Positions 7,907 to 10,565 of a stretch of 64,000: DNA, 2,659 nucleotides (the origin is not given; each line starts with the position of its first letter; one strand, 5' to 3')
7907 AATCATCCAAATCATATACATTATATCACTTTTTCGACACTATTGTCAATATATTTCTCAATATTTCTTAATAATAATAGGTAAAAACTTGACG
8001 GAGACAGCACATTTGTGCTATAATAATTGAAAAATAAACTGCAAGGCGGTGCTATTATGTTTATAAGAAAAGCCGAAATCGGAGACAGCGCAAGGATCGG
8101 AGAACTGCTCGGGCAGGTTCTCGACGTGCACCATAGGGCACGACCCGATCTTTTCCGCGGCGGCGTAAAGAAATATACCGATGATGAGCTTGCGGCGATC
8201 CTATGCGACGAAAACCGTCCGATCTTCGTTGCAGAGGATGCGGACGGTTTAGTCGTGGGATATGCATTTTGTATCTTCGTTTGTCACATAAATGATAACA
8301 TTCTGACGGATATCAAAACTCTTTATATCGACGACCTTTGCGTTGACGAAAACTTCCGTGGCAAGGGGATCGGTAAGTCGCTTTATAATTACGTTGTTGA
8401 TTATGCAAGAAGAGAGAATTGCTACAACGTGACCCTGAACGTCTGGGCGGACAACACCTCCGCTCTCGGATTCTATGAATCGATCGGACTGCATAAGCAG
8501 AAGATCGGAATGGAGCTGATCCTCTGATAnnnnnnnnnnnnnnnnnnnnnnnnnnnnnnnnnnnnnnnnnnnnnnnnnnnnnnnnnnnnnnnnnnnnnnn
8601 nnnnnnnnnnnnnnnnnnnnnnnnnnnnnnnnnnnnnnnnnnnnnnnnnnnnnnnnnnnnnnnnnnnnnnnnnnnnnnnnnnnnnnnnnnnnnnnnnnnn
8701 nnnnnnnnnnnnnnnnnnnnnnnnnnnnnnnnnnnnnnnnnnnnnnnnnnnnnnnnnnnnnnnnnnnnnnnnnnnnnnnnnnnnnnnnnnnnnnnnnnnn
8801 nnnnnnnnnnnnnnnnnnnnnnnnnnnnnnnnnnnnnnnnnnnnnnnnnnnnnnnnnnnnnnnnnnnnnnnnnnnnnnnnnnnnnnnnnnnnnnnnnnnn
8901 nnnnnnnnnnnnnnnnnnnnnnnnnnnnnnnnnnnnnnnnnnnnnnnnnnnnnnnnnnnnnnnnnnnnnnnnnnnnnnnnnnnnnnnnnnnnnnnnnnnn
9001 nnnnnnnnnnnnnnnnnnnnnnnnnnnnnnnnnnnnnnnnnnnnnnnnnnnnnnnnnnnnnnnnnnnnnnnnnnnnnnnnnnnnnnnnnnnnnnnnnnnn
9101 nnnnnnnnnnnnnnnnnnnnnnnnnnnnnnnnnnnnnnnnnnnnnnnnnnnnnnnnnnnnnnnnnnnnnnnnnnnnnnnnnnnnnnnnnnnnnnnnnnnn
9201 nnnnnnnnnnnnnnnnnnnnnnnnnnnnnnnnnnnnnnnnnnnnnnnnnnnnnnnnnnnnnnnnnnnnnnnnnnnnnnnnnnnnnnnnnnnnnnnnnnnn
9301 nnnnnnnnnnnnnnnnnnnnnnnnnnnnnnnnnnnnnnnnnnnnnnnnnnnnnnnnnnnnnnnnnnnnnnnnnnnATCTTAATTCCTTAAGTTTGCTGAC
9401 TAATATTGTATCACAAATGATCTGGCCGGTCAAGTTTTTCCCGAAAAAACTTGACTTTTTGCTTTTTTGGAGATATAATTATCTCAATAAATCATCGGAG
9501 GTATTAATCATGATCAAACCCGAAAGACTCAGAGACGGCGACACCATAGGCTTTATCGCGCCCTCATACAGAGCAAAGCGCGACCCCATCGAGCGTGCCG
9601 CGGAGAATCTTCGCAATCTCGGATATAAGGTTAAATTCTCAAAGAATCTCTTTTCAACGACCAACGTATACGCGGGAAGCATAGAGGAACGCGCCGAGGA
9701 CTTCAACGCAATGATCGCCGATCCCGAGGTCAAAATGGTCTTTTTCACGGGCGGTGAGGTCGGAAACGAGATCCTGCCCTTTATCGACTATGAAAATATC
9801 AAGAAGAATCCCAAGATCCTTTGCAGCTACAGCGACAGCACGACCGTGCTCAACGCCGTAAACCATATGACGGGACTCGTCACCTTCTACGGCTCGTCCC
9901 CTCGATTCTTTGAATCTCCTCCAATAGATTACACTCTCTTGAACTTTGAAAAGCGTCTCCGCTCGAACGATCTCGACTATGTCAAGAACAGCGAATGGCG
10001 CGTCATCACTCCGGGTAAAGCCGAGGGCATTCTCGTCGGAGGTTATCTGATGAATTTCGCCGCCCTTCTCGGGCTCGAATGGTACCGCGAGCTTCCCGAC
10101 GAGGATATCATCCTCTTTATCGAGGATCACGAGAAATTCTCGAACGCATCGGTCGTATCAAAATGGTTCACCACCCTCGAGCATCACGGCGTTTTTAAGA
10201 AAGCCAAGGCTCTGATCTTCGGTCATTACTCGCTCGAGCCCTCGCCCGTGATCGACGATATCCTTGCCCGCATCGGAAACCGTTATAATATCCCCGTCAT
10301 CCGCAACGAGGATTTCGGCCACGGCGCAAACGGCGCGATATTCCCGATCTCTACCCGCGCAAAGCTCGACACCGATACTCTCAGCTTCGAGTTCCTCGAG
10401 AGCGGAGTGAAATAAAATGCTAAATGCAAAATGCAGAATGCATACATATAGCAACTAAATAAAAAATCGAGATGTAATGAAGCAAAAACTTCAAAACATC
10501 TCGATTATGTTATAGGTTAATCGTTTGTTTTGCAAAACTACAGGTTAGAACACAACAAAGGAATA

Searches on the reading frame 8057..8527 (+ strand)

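Call 71: search_protein_families(library=pfam, proteins=[window:8057-8527:+], max_evalue=0.00001)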
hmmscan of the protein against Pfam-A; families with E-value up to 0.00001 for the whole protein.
window:8057-8527:+ (156 aa): 5 families
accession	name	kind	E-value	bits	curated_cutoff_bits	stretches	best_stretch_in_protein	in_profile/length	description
PF00583.31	Acetyltransf_1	-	2.4e-19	70.1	20.7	1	35-144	14-115/116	Acetyltransferase (GNAT) family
PF13508.13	Acetyltransf_7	-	6.8e-14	52.4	27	1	54-144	3-81/84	Acetyltransferase (GNAT) domain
PF13673.13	Acetyltransf_10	-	6.9e-11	42.7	23.6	1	51-147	28-109/128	Acetyltransferase (GNAT) domain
PF08445.16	FR47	-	6.8e-06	26.4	22.1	0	91-148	24-80/86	FR47-like protein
PF14542.12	Acetyltransf_CG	-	8e-06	26.3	30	0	87-121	23-57/80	GCN5-related N-acetyl-transferase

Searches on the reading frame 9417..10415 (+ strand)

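Call 71: search_protein_families(library=pfam, proteins=[window:9417-10415:+], max_evalue=0.00001)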
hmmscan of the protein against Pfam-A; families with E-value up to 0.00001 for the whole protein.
window:9417-10415:+ (332 aa): 2 families
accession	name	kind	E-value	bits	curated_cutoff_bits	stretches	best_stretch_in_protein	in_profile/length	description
PF02016.21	Peptidase_S66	-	2.7e-32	111.9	25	1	44-159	1-121/121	LD-carboxypeptidase N-terminal domain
PF17676.7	Peptidase_S66C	-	6.5e-20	72.4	23.7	1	203-317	1-120/120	LD-carboxypeptidase C-terminal domain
